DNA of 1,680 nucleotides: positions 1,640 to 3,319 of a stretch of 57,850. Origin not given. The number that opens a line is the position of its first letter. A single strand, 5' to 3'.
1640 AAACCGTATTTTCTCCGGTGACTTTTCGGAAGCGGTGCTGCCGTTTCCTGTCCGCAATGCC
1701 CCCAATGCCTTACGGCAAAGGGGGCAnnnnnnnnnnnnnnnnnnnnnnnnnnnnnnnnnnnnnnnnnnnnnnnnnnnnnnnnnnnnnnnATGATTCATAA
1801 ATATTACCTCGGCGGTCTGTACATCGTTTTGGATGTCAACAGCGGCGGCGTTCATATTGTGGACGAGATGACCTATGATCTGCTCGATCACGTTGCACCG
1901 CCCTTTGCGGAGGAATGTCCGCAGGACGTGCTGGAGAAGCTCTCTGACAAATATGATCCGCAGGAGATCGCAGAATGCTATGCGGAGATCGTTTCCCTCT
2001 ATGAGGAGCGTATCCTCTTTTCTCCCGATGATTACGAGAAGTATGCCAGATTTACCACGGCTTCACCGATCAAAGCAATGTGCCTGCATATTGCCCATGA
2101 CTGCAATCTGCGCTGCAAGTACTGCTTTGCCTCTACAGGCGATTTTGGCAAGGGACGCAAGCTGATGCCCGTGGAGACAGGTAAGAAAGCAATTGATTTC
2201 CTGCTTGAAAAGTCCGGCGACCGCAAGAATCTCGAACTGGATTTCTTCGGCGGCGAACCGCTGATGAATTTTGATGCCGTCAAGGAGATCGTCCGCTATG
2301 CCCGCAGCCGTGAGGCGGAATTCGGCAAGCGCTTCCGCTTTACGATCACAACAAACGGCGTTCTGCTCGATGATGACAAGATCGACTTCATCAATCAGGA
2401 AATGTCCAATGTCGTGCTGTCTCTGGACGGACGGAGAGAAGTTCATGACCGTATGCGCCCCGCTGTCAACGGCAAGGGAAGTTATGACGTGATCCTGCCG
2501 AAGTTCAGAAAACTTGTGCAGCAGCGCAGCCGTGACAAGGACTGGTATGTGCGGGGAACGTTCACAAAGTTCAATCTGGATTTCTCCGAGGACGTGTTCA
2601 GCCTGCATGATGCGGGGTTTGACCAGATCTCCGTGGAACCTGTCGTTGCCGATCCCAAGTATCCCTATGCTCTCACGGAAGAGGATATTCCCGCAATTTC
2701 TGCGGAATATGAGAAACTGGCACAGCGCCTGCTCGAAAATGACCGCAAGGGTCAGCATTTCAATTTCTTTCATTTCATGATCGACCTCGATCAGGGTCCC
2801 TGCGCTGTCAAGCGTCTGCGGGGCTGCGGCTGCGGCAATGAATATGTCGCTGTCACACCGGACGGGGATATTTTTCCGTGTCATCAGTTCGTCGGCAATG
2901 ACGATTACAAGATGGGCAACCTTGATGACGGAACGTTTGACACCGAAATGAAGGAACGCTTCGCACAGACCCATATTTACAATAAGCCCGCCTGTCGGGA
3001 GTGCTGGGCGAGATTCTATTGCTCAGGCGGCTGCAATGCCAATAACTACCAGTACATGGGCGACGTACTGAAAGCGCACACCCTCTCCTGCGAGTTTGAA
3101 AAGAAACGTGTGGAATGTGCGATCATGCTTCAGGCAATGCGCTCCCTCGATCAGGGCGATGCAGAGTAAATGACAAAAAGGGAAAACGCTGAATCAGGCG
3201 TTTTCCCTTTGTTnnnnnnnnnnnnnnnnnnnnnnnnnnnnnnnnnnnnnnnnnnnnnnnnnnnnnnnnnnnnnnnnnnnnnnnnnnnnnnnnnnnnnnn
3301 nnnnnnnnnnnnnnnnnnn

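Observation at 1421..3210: Unlisted 48-aa six-cysteine (SCIFF) RiPP precursor with its radical-SAM/SPASM maturase and an intercistronic hairpin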

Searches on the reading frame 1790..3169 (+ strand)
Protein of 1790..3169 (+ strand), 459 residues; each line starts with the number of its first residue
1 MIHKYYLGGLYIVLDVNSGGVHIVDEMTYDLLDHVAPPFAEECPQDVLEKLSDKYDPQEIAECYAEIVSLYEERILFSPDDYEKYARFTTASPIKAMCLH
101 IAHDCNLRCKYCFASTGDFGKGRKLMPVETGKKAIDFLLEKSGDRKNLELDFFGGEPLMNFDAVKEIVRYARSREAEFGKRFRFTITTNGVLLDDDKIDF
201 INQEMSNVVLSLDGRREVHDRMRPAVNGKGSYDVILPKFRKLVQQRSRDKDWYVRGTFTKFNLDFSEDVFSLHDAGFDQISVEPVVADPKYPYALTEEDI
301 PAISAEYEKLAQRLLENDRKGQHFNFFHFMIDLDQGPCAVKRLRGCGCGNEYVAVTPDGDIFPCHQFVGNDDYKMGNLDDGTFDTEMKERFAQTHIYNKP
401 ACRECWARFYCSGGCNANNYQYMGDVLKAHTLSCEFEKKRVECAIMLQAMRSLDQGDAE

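Call 3: search_protein_families(library=ncbifam, proteins=[window:1790-3169:+], max_evalue=0.01)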
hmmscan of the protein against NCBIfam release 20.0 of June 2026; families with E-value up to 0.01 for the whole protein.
window:1790-3169:+ (459 aa): 77 families (the best 25 are shown)
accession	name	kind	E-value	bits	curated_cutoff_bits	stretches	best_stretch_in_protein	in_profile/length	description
TIGR03974.1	rSAM_six_Cys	equivalog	5.9e-216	717.6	425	1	2-449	1-450/451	thioether cross-link-forming SCIFF peptide maturase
NF040492.1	not_ScfB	exception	1.6e-179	597.5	855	1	2-449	4-449/450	ScfB-related radical SAM/SPASM orphan maturase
TIGR04064.1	rSAM_nif11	equivalog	2.9e-87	293.3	518.7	1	3-457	5-440/459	nif11-like peptide radical SAM maturase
TIGR03906.1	quino_hemo_SAM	equivalog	3.1e-83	280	453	1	3-445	4-444/467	quinohemoprotein amine dehydrogenase maturation protein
NF047865.1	rSAM_PapB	equivalog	4.4e-83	279.2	340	1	94-426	2-327/330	PapB family radical SAM/SPASM ranthipeptide maturase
TIGR04068.1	rSAM_ocin_clost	equivalog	6.7e-52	176.9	500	2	82-245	71-235/462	Cys-rich peptide radical SAM maturase CcpM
TIGR03978.1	rSAM_paired_1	equivalog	1.7e-40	139.2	370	1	101-442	89-445/466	His-Xaa-Ser system radical SAM maturase HxsB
TIGR04280.1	geopep_mat_rSAM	hypoth_equivalog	1.3e-37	129.9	400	2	97-242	86-230/428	geopeptide radical SAM maturase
NF038107.1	rSAM_NF038107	equivalog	2.4e-36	125.5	600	1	97-422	87-407/444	Cys-every-fifth radical SAM/SPASM peptide maturase CefB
TIGR04115.1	rSAM_Cxxx_rpt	equivalog_domain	2.5e-36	125.9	350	1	95-443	2-355/359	radical SAM peptide maturase, CXXX-repeat target family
NF035951.1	rSAM_RumMC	equivalog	7e-36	124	720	2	13-246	28-263/510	RumMC family radical SAM sactipeptide maturase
TIGR03942.1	sulfatase_rSAM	equivalog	3.9e-35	121.6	349.45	1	101-435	7-344/363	anaerobic sulfatase maturase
TIGR04163.1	rSAM_cobopep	equivalog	4.9e-35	121.1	375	1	94-451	63-422/428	peptide-modifying radical SAM enzyme CbpB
NF038170.1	lachnocin_rSAM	equivalog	3.5e-34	118.4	550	1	91-442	72-414/440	lachnocin radical SAM maturase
NF041298.1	rSAM_mat_DynA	equivalog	2.1e-33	115.8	450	1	102-427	8-333/356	dynobactin maturation radical SAM/SPASM protein DynA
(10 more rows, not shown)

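Call 4: search_protein_families(library=pfam, proteins=[window:1790-3169:+], max_evalue=0.01)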
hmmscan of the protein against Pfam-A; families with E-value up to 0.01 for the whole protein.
window:1790-3169:+ (459 aa): 3 families
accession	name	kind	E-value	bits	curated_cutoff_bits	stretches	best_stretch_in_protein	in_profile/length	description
PF04055.27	Radical_SAM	-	2.3e-16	60.9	29.5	1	102-243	4-137/166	Radical SAM superfamily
PF13353.11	Fer4_12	-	3.2e-13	50.6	22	1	98-232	8-132/137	4Fe-4S single cluster domain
PF13186.11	SPASM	-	8.8e-07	29.6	21.5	1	346-406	1-67/67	Iron-sulfur cluster-binding domain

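Call 8: find_related_loci(query=window:1790-3169:+, collection=genome_contigs, flank=4000)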
Query window:1790-3169:+ (459 aa) in genome_contigs; peptide patterns used: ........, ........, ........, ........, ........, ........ (x = any residue, [..] = any of these).
399 stretches matched a pattern; 358 encode a relative of the query (tblastn E <= 1e-3); the best 80 are kept; 80 distinct loci.
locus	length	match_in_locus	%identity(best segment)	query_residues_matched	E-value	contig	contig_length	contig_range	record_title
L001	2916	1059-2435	82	1-459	0e+0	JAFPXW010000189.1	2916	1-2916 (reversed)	MAG: Oscillospiraceae bacterium isolate RGIG1574 Goat_Abomasum.Co__c1277853, whole genome shotgun sequence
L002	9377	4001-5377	81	1-459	0e+0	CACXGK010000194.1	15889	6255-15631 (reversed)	MAG: uncultured Ruminococcus sp. isolate RUG11230 genome assembly, contig: RUG11230_asm_194, whole genome shotgun sequen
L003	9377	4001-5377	80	1-459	0e+0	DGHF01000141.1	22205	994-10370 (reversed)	MAG TPA_asm: Ruminococcus sp. UBA3855 UBA3855_contig_70072, whole genome shotgun sequence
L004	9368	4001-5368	80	1-458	0e+0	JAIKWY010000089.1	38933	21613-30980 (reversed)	MAG: Oscillospiraceae bacterium isolate RUI441 k141_15669788_flag=1_multi=10.9850_len=38933, whole genome shotgun sequen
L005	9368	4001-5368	80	1-456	0e+0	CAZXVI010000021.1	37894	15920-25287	MAG TPA_asm: uncultured Ruminococcus sp. isolate SRP222994_co1_419 genome assembly, contig: NODE_1906_length_37894_cov_6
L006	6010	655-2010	80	1-453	0e+0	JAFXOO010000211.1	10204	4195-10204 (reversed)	MAG: Oscillospiraceae bacterium isolate RGIG6603 Sheep_Rumen-1__c706872, whole genome shotgun sequence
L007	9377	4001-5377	79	1-459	0e+0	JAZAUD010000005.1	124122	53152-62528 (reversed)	MAG: Oscillospiraceae bacterium isolate R83_purified_bin82 k141_1177171_length_124122_cov_19.4165, whole genome shotgun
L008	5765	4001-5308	80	1-459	0e+0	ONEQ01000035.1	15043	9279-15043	uncultured Clostridiales bacterium isolate RUG235 genome assembly, contig: scaffold_4596, whole genome shotgun sequence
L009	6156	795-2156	80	1-455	0e+0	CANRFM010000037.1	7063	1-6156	MAG: uncultured Clostridia bacterium isolate Lapin-023__bin53 genome assembly, contig: Lapin-023__NODE_13219_length_7063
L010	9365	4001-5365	79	1-456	0e+0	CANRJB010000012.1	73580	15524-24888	MAG: uncultured Clostridia bacterium isolate Lapin-024__bin68 genome assembly, contig: Lapin-024__NODE_394_length_73580_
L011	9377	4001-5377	79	1-459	0e+0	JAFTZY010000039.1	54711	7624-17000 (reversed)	MAG: Oscillospiraceae bacterium isolate RGIG4303 Roe_deer_Duodenum-2__c122465, whole genome shotgun sequence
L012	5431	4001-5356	81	1-453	0e+0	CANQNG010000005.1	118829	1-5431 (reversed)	MAG: uncultured Clostridia bacterium isolate Lapin-012__bin41 genome assembly, contig: Lapin-012__NODE_273_length_118829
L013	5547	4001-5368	79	1-456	0e+0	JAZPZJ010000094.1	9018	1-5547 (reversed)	MAG: Oscillospiraceae bacterium isolate T1900044645_TS20190111.MAGScoT_cleanbin_000033 SGB_1343_k141_846090, whole genom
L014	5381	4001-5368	79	1-456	0e+0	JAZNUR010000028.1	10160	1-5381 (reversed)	MAG: Oscillospiraceae bacterium isolate T1900044796_TS20190262.MAGScoT_cleanbin_000018 SGB_2681_k141_740245, whole genom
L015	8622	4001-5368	79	1-456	0e+0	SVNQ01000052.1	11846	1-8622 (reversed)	MAG: Ruminococcus sp. isolate SIG543 NODE_89466_length_11846_cov_1.875331, whole genome shotgun sequence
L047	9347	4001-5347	75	1-451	0e+0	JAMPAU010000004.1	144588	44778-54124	MAG: Ruminococcus flavefaciens isolate NALB_7813_7 Scaffold_#4__SCF_004___144588_bp, whole genome shotgun sequence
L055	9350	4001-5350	75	1-451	0e+0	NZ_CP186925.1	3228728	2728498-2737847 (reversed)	Ruminococcus callidus strain ATCC 27760 chromosome, complete genome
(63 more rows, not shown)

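Call 9: search_solved_structures(query=window:1790-3169:+, show_alignments=1)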
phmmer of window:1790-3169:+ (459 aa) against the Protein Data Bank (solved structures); distinct sequences matched with E-value up to 0.001: 8.
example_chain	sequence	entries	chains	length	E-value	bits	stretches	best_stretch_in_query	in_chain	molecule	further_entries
5wgg_A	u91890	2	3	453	8.1e-174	582.1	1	1-450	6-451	Radical SAM domain protein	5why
8vpo_A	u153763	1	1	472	4.1e-14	55.6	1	82-439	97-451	Radical SAM core domain-containing protein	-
4k37_A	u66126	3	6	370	8.5e-13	51.2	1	94-417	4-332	Anaerobic sulfatase-maturating enzyme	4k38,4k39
4k36_A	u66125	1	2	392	1.1e-12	50.9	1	94-417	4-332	Anaerobic sulfatase-maturating enzyme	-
9gm3_A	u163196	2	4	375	7.5e-11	44.8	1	97-239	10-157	ChlB radical SAM domain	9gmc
7n7h_A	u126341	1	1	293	2.5e-05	26.6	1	98-217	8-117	VIPERIN-LIKE ENZYME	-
5v1q_A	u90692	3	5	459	0.00048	22.4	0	98-203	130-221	Radical SAM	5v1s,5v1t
6efn_A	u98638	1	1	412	0.00082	21.6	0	97-240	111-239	Sporulation killing factor maturation protein SkfB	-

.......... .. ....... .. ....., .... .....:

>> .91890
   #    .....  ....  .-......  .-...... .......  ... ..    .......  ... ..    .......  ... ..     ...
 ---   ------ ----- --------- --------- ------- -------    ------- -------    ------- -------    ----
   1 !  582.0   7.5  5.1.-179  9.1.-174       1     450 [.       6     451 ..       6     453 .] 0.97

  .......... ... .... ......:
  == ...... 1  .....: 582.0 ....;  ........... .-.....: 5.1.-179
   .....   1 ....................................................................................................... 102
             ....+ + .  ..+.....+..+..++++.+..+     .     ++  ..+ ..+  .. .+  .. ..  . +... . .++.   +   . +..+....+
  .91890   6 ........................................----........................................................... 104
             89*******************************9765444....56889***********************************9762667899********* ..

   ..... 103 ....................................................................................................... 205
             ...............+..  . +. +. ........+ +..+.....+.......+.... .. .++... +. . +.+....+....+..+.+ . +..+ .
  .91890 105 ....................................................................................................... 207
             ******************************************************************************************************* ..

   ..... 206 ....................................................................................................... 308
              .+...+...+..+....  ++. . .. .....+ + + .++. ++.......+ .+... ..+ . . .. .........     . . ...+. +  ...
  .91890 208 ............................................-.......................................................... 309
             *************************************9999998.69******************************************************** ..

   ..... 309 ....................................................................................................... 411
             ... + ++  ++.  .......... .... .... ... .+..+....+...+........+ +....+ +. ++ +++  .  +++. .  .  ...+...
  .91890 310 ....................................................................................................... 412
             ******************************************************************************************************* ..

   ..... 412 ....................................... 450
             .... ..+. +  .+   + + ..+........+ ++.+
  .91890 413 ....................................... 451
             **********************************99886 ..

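Call 15: list_cluster_members(proteins=[window:1495-1638:+, window:1790-3169:+])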
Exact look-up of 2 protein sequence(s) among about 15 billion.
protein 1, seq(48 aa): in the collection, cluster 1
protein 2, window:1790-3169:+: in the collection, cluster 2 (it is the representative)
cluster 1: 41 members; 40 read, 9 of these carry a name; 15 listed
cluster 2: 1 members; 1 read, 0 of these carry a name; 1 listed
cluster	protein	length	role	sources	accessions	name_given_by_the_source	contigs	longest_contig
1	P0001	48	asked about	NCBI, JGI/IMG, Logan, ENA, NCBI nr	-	-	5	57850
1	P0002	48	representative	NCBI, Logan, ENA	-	-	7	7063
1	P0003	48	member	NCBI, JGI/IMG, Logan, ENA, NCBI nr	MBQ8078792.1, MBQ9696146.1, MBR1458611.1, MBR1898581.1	MAG: six-cysteine ranthipeptide SCIFF [Oscillospiraceae bacterium] | six-cysteine ranthipeptide SCIFF [Oscillospiraceae bacterium]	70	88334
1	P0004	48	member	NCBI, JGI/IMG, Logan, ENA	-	predicted ribosomally synthesized six-cysteine peptide SCIFF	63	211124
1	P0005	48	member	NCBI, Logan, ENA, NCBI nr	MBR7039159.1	MAG: six-cysteine ranthipeptide SCIFF [Oscillospiraceae bacterium] | six-cysteine ranthipeptide SCIFF [Oscillospiraceae bacterium]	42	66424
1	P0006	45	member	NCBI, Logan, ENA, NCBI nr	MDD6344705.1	MAG: six-cysteine ranthipeptide SCIFF [Oscillospiraceae bacterium] | six-cysteine ranthipeptide SCIFF [Oscillospiraceae bacterium]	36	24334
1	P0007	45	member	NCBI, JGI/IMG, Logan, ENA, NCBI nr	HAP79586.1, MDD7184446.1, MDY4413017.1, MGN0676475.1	MAG: six-cysteine ranthipeptide SCIFF [Ruminococcus sp.] | six-cysteine ranthipeptide SCIFF [Oscillospiraceae bacterium]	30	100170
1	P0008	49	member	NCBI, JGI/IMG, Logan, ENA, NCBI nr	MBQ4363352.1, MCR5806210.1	MAG: six-cysteine ranthipeptide SCIFF [Oscillospiraceae bacterium] | predicted ribosomally synthesized six-cysteine peptide SCIFF | six-cysteine ranthipeptide SCIFF [Oscillospiraceae bacterium]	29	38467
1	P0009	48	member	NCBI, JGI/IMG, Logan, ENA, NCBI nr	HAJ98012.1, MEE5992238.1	MAG TPA: six-cysteine peptide SCIFF [Ruminococcus sp.] | six-cysteine peptide SCIFF [Ruminococcus sp.]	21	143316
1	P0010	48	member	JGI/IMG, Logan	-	predicted ribosomally synthesized six-cysteine peptide SCIFF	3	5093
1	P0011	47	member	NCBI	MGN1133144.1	MAG: six-cysteine ranthipeptide SCIFF [Oscillospiraceae bacterium]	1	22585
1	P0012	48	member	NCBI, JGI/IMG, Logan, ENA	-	-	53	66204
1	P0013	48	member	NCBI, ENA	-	-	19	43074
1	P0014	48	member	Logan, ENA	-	-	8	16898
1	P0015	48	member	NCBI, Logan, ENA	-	-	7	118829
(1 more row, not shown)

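Call 23: search_protein_families(library=pfam, proteins=[L047:2409-2741:+, L047:2856-3434:+, L047:3385-3999:+], max_evalue=0.01)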
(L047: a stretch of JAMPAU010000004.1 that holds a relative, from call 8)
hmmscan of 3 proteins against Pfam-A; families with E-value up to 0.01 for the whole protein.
L047:2409-2741:+ (110 aa): 1 family
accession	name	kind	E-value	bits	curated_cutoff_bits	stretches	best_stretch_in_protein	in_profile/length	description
PF13428.12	TPR_14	-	0.007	17.4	23.5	0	46-80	7-41/44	Tetratricopeptide repeat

L047:2856-3434:+ (192 aa): 2 families
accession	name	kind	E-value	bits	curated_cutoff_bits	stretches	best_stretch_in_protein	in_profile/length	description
PF13676.11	TIR_2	-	9e-14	52.4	28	1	8-136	1-115/122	TIR domain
PF01582.25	TIR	-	3.3e-05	24.2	21.3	1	6-108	2-94/179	TIR domain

L047:3385-3999:+ (204 aa): 3 families
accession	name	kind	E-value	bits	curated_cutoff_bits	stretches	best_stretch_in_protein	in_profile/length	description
PF07332.16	Phage_holin_3_6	-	0.00064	20.2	28.4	0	23-85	37-108/116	Putative Actinobacterial Holin-X, holin superfamily III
PF03706.18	LPG_synthase_TM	-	0.00086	19.3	33.4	1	32-172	114-253/302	Lysylphosphatidylglycerol synthase TM region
PF20990.2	DUF2207_C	-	0.008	16.3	33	0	15-87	122-202/247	Predicted membrane protein (DUF2207) C-terminal domain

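Call 24: search_protein_families(library=pfam, proteins=[L007:457-1833:-, L007:2429-3670:+, L007:5377-5850:+, L007:6225-7868:-, L007:8539-9372:-, L055:1045-2478:+, L055:2372-3022:+, L055:3152-3580:+, L055:5780-6589:+, L055:7281-7880:+], max_evalue=0.001)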
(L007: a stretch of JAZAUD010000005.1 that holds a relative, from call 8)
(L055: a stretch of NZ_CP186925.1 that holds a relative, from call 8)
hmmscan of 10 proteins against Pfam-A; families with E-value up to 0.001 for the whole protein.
L007:457-1833:- (458 aa): 4 families
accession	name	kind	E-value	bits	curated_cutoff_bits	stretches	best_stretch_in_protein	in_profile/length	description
PF00464.25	SHMT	-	1.2e-169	564.6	27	1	53-429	2-399/399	Serine hydroxymethyltransferase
PF00155.27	Aminotran_1_2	-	1.3e-07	31.5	19.7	1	127-368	52-312/361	Aminotransferase class I and II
PF01212.27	Beta_elim_lyase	-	3.8e-06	26.9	27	1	124-389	39-274/288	Beta-eliminating lyase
PF01053.26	Cys_Met_Meta_PP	-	0.00018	20.7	27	1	127-298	62-225/381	Cys/Met metabolism PLP-dependent enzyme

L007:2429-3670:+ (413 aa): 2 families
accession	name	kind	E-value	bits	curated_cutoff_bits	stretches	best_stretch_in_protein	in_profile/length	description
PF14581.11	SseB_C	-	1.4e-10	41.7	22.5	1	308-404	8-106/106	SseB protein C-terminal domain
PF07179.17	SseB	-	0.00048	20.8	21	0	211-282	50-122/124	SseB protein N-terminal domain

L007:5377-5850:+ (157 aa): 0 families

L007:6225-7868:- (547 aa): 0 families

L007:8539-9372:- (277 aa): 1 family
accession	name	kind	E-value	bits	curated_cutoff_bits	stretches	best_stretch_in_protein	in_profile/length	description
PF00990.26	GGDEF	-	1.1e-37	129.7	23.8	1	114-267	1-161/161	Diguanylate cyclase, GGDEF domain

L055:1045-2478:+ (477 aa): 15 families
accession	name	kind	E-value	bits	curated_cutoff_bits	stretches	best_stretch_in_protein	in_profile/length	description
PF14691.11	Fer4_20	-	7.4e-44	148.6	25.8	1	34-143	2-112/113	Dihydroprymidine dehydrogenase domain II, 4Fe-4S cluster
PF07992.20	Pyr_redox_2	-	7.6e-38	131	26.1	1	157-462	2-291/291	Pyridine nucleotide-disulphide oxidoreductase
PF00070.33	Pyr_redox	-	7.7e-15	55.6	22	2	297-370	2-78/82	Pyridine nucleotide-disulphide oxidoreductase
PF13738.12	Pyr_redox_3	-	6.8e-10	39.1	30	1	291-333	161-202/305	Pyridine nucleotide-disulphide oxidoreductase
PF01262.27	AlaDh_PNT_C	-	1.1e-07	32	23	0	272-329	7-62/214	Alanine dehydrogenase/PNT, C-terminal domain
PF13241.12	NAD_binding_7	-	9e-07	29.9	22.1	0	293-342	6-51/104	Putative NAD(P)-binding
PF12831.13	FAD_oxidored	-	1.5e-06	28.2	27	1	158-195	2-39/416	FAD dependent oxidoreductase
PF01266.30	DAO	-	1.9e-06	28.1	27.9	1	157-192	1-37/353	FAD dependent oxidoreductase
PF13450.12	NAD_binding_8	-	2e-06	28.4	21.9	1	160-192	1-33/68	NAD(P)-binding Rossmann-like domain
PF02826.25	2-Hacid_dh_C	-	1.9e-05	24.5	25.1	0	139-187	18-68/178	D-isomer specific 2-hydroxyacid dehydrogenase, NAD binding domain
PF01946.23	Thi4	-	2.4e-05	24.1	26.2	1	157-221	19-83/235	Thi4 family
PF01494.25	FAD_binding_3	-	9.7e-05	22.2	22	1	158-186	4-32/349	FAD binding domain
PF01134.28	GIDA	-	0.00023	20.8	22.1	0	158-186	2-29/391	Glucose inhibited division protein A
PF00890.30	FAD_binding_2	-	0.00025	20.8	20.4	1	158-192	2-36/414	FAD binding domain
PF03486.20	HI0933_like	-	0.00029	20.8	50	1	157-191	2-36/244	HI0933-like protein Rossmann domain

L055:2372-3022:+ (216 aa): 1 family
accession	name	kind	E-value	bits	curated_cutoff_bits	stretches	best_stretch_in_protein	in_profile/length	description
PF02699.20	YajC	-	4.2e-28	97.5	28.2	1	98-173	3-77/78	Preprotein translocase subunit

L055:3152-3580:+ (142 aa): 1 family
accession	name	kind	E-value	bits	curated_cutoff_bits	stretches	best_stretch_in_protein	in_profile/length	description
PF12670.12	DUF3792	-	9.3e-09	35.9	31.3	1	31-132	9-115/115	Protein of unknown function (DUF3792)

L055:5780-6589:+ (269 aa): 0 families

L055:7281-7880:+ (199 aa): 0 families
